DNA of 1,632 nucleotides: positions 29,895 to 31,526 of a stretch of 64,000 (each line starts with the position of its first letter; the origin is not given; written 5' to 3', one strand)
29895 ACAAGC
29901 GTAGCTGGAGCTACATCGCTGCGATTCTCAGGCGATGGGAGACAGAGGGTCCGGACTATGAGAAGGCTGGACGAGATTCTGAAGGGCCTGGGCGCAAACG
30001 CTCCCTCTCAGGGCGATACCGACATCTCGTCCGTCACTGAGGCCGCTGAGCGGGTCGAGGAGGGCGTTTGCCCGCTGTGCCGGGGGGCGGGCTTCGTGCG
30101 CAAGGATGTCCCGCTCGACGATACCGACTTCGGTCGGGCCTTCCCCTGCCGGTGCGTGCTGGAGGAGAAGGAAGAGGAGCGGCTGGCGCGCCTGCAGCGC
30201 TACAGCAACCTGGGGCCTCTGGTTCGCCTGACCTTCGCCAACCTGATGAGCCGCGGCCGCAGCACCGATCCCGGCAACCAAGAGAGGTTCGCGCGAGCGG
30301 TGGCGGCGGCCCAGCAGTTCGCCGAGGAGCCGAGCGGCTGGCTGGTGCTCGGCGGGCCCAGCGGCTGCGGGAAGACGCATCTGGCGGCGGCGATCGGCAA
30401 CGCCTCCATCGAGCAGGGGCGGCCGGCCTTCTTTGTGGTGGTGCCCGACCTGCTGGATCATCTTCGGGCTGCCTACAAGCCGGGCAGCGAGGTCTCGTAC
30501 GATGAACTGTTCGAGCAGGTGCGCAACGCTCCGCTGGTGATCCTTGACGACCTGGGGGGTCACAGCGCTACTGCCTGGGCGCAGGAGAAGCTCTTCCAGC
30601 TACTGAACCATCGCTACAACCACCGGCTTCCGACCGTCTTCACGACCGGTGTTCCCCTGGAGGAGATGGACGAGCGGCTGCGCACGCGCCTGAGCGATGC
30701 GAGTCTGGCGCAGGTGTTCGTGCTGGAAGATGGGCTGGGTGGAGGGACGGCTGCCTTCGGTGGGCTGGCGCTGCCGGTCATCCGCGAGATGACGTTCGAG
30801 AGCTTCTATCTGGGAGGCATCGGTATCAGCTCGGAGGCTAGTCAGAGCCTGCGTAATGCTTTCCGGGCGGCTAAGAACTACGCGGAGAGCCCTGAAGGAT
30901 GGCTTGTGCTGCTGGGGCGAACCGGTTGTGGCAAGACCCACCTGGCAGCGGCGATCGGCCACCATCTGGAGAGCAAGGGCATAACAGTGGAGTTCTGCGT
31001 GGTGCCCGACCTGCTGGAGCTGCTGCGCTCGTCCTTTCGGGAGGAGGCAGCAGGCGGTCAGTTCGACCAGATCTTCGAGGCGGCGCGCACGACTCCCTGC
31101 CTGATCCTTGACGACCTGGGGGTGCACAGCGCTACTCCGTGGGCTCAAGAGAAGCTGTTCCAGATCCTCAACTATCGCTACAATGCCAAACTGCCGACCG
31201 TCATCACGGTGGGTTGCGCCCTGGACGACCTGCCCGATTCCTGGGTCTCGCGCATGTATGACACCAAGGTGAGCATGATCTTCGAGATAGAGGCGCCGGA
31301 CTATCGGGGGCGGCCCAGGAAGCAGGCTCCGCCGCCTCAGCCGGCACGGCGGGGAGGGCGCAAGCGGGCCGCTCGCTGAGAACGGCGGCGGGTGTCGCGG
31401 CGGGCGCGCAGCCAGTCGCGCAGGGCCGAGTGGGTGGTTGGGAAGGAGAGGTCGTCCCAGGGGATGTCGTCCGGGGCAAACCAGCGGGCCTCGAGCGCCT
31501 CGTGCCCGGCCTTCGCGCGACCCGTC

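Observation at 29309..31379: Helicase-loader pair in which the DnaC/DnaI-type ATPase is a covalent tandem duplication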

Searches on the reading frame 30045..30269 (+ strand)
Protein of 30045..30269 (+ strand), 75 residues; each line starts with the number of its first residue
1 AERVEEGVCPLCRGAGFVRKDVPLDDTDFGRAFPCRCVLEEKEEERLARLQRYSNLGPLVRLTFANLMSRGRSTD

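Call 50: search_solved_structures(query=A2, max_evalue=10, show_alignments=3)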
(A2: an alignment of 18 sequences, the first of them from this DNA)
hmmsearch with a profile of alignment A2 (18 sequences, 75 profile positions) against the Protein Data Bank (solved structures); distinct sequences matched with E-value up to 10: 5.
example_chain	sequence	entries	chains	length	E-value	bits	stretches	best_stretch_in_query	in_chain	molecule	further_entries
5d23_A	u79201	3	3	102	0.013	18.7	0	39-55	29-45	Fibroin-modulator-binding protein-1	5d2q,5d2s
1exk_A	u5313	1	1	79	0.1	15.8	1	4-20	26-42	DNAJ PROTEIN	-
4yj0_A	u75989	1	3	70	0.62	13.3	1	5-48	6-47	Doublesex- and mab-3-related transcription factor 1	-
1k8i_B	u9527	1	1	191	0.72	13.1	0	21-36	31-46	MHC class II H2-M beta 2 chain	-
2vf7_A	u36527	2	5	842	9.7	9.5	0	7-22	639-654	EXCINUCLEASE ABC, SUBUNIT A. | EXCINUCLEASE ABC SUBUNIT A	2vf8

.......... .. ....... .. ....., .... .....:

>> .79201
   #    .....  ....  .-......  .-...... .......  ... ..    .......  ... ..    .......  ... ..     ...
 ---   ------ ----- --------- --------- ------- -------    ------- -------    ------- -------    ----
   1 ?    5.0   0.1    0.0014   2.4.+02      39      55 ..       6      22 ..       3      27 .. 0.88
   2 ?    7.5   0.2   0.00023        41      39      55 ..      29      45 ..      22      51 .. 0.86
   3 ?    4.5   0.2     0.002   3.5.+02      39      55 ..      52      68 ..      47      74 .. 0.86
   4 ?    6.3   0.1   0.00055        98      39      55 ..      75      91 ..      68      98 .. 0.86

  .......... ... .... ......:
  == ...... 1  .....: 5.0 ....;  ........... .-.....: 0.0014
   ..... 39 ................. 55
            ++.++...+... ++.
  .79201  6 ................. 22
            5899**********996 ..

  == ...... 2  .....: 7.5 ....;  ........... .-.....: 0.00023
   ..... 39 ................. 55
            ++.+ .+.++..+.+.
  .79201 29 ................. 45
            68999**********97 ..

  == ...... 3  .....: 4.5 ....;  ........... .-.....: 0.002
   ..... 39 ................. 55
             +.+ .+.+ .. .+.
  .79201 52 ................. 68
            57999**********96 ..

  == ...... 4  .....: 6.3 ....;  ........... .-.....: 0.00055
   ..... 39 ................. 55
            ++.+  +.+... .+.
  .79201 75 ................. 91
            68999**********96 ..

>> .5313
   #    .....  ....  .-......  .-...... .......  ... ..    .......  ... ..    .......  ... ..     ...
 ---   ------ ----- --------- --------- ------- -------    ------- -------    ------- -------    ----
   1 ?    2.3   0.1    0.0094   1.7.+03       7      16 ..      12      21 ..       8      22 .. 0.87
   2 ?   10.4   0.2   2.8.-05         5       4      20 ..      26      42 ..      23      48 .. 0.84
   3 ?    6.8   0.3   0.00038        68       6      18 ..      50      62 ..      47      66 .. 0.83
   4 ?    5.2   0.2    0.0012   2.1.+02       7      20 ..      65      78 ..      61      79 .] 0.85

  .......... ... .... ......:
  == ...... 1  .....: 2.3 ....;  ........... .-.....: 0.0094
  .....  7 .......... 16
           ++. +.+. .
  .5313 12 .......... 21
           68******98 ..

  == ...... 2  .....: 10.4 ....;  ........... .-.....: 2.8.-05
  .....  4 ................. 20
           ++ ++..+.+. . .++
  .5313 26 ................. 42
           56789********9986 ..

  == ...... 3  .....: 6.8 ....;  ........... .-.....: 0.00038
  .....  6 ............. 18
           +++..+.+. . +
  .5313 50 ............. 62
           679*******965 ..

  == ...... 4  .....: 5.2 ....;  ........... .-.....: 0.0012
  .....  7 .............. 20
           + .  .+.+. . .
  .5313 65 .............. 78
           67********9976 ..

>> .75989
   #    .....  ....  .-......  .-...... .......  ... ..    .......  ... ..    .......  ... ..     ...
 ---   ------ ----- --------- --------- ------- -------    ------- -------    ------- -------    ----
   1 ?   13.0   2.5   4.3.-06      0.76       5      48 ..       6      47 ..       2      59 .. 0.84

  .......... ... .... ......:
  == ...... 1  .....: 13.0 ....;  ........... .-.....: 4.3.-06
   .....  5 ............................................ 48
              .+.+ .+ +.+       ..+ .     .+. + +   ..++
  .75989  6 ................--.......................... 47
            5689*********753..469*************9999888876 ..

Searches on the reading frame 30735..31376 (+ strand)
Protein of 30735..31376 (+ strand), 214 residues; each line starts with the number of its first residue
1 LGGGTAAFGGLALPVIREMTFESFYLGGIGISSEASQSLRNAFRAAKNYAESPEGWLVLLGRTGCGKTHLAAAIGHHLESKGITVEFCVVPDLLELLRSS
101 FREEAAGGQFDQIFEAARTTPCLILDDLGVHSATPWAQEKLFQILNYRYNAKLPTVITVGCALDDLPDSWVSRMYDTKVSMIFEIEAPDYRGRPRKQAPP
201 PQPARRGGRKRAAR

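Call 9: search_solved_structures(query=window:30735-31376:+, max_evalue=0.001, show_alignments=4)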
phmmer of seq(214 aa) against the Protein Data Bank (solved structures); distinct sequences matched with E-value up to 0.001: 14.
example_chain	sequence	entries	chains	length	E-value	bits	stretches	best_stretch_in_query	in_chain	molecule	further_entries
2qgz_A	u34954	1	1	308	1.3e-14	57.7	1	23-172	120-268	Putative primosome component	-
4m4w_J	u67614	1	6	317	4.2e-13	52.7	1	45-168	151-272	Primosomal protein DnaI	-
2w58_A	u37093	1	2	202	5.1e-12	49.2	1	40-166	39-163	PRIMOSOME COMPONENT (HELICASE LOADER)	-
3ec2_A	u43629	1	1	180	5.4e-12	49.1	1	55-171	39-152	DNA replication protein DnaC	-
3ecc_A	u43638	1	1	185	5.7e-12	49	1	55-171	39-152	DNA replication protein DnaC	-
6qel_G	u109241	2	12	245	3e-11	46.6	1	39-170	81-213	DNA replication protein dnaC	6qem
5he8_A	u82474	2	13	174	5.7e-11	45.7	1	55-160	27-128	Helicase loader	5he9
5bq5_A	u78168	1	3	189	6.7e-08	35.7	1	57-195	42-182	Insertion sequence IS5376 putative ATP-binding protein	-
8q3w_A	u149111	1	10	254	1.3e-07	34.8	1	57-195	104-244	Insertion sequence IS5376 putative ATP-binding protein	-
8q4d_E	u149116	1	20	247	3.1e-07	33.5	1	57-194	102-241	Insertion sequence IS5376 putative ATP-binding protein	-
9bji_A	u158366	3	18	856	0.00071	22.5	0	53-127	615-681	Nuclear valosin-containing protein-like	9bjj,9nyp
7swl_A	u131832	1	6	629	0.00086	22.3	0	55-127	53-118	Rix7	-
2hcb_A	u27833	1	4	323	0.00093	22.2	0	57-173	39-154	Chromosomal replication initiator protein dnaA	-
1l8q_A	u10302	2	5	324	0.00093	22.2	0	57-173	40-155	Chromosomal replication initiator protein dnaA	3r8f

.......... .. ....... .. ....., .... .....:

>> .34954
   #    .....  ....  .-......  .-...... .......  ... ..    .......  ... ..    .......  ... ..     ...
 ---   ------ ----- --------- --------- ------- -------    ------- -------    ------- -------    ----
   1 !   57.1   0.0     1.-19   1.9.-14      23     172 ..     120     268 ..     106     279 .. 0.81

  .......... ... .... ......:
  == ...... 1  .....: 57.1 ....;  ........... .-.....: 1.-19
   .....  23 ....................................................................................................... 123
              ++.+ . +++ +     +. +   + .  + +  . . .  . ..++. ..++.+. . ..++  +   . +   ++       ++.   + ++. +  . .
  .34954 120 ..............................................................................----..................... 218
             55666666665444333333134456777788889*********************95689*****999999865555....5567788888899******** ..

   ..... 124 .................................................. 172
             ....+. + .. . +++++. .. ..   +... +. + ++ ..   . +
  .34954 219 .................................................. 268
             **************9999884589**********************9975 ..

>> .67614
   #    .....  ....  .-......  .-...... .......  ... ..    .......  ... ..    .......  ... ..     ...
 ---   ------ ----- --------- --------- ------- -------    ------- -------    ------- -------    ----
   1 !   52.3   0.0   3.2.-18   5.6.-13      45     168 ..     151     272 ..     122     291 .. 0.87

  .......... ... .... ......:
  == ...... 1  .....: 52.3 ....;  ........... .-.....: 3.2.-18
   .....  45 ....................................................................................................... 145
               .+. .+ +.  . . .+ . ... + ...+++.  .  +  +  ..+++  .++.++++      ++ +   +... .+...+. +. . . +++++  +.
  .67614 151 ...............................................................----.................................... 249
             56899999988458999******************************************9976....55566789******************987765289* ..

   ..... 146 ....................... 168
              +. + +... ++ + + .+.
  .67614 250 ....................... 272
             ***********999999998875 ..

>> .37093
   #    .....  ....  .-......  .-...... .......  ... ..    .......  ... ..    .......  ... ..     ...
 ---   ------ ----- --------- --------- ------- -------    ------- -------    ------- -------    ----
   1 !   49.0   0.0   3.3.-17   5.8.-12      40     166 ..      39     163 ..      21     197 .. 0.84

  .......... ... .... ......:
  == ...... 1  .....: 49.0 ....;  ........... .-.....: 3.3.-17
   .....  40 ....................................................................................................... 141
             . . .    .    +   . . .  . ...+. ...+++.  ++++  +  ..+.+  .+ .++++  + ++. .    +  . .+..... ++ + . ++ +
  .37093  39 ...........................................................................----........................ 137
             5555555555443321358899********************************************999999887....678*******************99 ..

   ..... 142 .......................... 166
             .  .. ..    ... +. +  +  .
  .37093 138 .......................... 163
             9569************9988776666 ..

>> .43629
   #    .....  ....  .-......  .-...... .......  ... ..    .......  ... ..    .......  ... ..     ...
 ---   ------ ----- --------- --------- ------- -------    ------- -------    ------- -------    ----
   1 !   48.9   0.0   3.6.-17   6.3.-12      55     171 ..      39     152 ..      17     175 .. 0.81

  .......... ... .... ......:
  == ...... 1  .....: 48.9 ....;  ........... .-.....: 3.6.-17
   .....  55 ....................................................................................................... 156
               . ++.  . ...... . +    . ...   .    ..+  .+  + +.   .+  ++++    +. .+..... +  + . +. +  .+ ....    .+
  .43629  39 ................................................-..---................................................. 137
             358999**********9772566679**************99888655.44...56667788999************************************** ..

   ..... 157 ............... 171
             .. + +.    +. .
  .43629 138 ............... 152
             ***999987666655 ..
